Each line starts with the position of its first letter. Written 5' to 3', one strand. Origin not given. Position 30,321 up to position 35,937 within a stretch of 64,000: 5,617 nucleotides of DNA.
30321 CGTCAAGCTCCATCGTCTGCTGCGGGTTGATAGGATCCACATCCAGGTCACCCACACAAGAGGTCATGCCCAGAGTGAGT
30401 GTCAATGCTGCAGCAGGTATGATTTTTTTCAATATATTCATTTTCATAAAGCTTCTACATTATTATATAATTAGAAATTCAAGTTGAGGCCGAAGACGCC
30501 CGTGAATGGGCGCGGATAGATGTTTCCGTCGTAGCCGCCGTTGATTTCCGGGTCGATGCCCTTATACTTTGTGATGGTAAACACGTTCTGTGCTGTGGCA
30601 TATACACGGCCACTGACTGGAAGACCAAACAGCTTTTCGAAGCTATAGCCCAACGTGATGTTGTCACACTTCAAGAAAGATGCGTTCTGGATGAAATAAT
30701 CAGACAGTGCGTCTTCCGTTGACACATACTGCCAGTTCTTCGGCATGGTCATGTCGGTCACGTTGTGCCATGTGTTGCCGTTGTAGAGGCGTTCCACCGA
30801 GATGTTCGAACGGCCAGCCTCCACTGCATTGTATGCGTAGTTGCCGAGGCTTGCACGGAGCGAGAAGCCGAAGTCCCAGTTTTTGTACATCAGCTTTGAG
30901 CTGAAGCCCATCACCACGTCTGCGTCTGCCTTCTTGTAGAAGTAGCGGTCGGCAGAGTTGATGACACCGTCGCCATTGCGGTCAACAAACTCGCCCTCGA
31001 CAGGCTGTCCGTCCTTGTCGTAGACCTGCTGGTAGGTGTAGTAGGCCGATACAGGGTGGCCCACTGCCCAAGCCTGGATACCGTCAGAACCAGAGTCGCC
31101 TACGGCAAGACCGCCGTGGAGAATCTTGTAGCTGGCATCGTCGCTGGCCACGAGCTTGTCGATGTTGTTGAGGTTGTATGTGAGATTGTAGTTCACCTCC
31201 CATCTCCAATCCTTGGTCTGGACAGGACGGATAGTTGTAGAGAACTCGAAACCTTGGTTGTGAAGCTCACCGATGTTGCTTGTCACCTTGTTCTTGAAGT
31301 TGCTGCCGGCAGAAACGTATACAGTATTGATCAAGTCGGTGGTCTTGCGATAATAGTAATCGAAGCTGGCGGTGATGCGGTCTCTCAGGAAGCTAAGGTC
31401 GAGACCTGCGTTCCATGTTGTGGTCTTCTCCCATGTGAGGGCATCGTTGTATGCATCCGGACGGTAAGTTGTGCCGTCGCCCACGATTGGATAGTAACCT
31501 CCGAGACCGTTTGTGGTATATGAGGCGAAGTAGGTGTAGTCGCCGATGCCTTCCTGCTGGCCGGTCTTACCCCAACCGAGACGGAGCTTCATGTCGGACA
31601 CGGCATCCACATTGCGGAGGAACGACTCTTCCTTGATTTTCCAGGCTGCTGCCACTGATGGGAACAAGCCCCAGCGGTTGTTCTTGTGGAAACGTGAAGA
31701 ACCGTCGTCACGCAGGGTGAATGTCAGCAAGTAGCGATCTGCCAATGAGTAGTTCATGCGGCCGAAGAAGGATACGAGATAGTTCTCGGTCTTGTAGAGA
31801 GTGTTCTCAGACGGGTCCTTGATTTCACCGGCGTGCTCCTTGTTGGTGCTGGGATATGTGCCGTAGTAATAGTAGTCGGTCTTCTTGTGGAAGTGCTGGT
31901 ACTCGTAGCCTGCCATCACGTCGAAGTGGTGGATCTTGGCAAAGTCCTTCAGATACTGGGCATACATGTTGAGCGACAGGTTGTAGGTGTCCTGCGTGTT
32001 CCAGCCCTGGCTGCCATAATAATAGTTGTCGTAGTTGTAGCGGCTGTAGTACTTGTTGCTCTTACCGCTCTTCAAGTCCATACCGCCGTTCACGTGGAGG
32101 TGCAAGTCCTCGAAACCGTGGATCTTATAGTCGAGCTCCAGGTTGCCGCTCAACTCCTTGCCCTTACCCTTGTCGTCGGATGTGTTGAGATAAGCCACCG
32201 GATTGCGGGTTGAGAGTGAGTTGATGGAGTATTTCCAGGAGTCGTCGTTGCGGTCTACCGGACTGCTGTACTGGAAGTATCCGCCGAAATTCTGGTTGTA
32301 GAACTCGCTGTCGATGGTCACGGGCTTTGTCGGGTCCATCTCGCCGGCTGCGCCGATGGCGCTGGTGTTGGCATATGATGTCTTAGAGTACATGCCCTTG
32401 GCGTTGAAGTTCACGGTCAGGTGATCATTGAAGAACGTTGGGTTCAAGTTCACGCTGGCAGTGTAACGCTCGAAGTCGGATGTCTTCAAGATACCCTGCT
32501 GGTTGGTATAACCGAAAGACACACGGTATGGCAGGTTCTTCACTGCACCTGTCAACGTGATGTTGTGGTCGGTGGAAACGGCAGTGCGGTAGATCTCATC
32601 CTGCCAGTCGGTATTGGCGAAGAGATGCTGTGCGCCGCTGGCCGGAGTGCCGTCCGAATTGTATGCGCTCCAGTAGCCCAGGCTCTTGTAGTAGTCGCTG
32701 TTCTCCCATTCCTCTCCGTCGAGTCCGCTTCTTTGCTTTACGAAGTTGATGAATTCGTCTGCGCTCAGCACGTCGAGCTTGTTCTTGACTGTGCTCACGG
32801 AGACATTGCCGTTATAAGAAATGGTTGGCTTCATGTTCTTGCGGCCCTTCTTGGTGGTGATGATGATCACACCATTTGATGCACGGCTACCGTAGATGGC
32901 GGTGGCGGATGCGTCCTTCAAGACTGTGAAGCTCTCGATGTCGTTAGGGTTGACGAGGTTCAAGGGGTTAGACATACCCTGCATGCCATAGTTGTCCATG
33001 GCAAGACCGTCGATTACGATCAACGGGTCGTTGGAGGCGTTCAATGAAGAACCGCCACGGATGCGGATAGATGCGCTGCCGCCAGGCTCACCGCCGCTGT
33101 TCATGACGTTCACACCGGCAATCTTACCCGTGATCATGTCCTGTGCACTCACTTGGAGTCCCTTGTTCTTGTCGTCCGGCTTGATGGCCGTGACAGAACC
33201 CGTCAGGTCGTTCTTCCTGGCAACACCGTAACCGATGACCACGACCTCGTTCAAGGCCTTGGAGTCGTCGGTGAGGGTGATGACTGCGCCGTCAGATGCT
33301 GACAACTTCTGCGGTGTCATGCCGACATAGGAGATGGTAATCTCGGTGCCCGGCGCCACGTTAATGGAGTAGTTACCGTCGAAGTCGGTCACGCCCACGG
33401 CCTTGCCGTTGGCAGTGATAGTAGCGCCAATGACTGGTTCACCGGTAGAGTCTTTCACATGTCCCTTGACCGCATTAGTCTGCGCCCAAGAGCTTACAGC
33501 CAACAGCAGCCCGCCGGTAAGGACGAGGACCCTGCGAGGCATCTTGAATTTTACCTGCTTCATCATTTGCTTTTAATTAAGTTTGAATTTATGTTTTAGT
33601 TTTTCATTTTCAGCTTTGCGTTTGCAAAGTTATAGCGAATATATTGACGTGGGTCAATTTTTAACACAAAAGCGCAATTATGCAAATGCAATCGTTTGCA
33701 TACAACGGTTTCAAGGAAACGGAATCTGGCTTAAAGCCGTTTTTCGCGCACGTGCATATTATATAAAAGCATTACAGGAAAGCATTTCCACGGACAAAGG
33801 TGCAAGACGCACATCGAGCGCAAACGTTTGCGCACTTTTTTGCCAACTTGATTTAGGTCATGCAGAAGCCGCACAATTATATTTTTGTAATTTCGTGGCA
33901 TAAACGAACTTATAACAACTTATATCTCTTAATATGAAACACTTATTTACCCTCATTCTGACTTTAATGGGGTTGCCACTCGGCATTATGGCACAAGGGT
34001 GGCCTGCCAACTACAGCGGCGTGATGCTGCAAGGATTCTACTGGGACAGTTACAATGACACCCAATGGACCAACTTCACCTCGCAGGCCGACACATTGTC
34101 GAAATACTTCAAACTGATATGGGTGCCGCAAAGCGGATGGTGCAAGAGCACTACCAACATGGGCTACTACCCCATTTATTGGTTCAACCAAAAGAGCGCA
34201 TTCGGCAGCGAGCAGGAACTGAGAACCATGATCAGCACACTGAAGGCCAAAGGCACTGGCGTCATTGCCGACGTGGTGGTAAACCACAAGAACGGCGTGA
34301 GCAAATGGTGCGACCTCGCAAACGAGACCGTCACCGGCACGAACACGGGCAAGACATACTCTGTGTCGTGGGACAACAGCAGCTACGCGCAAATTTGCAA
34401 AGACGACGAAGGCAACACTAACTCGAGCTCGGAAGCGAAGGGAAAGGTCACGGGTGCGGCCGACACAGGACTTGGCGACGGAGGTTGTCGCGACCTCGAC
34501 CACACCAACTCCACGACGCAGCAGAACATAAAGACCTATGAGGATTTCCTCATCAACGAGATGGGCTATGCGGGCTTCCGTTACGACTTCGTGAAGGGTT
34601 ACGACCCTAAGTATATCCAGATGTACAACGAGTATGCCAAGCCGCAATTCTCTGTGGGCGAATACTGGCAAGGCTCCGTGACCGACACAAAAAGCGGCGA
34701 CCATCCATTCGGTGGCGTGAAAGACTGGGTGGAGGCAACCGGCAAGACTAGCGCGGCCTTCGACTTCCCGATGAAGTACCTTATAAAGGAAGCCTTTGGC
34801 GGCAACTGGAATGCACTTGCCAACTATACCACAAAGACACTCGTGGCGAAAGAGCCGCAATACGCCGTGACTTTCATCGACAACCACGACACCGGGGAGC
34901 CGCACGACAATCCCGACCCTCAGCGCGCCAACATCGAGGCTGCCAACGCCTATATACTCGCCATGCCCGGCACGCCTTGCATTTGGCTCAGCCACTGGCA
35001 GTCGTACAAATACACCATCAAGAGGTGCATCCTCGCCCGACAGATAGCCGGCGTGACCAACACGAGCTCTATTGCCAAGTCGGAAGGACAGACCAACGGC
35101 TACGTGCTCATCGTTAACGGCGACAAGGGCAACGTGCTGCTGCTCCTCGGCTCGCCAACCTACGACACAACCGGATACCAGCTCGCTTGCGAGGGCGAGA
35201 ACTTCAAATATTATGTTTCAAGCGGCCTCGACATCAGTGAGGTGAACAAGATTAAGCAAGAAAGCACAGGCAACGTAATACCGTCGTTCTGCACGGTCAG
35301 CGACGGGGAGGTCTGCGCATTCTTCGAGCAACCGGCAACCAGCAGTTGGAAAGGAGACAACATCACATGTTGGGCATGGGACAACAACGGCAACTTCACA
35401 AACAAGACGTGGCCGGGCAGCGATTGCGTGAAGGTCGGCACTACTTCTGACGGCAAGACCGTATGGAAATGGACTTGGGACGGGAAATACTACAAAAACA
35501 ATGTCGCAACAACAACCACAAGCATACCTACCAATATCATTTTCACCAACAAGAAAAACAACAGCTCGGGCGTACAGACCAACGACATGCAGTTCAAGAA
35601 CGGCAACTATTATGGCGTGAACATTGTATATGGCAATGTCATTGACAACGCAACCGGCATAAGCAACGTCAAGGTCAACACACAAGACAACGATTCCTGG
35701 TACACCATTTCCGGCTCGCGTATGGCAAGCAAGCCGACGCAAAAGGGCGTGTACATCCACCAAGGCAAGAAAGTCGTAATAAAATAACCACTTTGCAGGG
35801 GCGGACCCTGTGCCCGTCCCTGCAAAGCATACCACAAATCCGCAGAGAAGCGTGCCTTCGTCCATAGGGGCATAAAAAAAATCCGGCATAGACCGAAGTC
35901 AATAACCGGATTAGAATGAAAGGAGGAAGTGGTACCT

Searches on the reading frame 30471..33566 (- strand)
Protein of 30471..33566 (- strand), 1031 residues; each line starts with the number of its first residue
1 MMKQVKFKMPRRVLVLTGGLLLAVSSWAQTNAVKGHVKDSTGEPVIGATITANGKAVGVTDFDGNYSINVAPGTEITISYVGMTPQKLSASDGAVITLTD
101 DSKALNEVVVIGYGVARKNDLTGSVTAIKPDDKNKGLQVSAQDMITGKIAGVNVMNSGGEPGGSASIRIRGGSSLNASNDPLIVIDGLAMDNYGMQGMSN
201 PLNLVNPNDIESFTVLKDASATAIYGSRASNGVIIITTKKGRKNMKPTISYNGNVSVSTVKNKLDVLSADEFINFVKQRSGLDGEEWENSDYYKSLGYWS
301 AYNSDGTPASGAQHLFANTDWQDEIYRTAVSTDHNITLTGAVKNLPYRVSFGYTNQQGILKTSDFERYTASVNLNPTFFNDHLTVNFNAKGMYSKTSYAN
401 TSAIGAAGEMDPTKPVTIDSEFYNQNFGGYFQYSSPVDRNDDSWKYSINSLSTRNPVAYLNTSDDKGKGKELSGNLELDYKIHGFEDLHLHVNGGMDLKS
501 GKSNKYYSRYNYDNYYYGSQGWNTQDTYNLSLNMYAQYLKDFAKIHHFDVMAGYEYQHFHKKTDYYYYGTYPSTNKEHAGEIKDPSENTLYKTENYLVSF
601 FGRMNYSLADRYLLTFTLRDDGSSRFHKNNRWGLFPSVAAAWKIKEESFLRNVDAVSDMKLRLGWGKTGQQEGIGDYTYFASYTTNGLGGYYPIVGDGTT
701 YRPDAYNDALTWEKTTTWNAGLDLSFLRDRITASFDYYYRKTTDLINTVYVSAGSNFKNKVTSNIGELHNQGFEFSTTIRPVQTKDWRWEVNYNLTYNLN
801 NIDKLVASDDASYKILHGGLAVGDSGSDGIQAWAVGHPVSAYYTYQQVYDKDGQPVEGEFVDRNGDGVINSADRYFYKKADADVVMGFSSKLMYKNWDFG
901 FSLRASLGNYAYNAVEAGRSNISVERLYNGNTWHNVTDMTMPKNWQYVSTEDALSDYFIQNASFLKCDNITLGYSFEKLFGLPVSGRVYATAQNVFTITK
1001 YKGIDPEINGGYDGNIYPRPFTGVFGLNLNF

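Call 94: search_protein_families(library=pfam, proteins=[window:30471-33566:-])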
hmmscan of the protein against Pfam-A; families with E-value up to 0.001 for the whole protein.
window:30471-33566:- (1031 aa): 5 families
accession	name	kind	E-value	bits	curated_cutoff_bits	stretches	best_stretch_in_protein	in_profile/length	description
PF00593.30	TonB_dep_Rec_b-barrel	-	4.3e-22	80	27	1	422-809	10-348/436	TonB dependent receptor-like, beta-barrel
PF07715.20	Plug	-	5.8e-20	72.2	23.9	1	118-233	2-107/107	TonB-dependent Receptor Plug Domain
PF13715.12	CarbopepD_reg_2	-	1e-11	45.1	32.2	1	33-110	1-88/88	CarboxypepD_reg-like domain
PF13620.12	CarboxypepD_reg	-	4.3e-09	37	32.3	1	33-89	2-65/82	Carboxypeptidase regulatory-like domain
PF15976.11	CooC_C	-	0.00026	21.4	29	0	18-76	4-61/93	CS1-pili formation C-terminal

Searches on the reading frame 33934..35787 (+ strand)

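Call 94: search_protein_families(library=pfam, proteins=[window:33934-35787:+])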
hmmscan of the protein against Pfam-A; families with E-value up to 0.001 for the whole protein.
window:33934-35787:+ (617 aa): 1 family
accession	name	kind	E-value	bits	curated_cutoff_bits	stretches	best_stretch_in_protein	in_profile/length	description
PF00128.31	Alpha-amylase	-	2.8e-13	50.4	22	1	74-351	47-349/446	Alpha amylase, catalytic domain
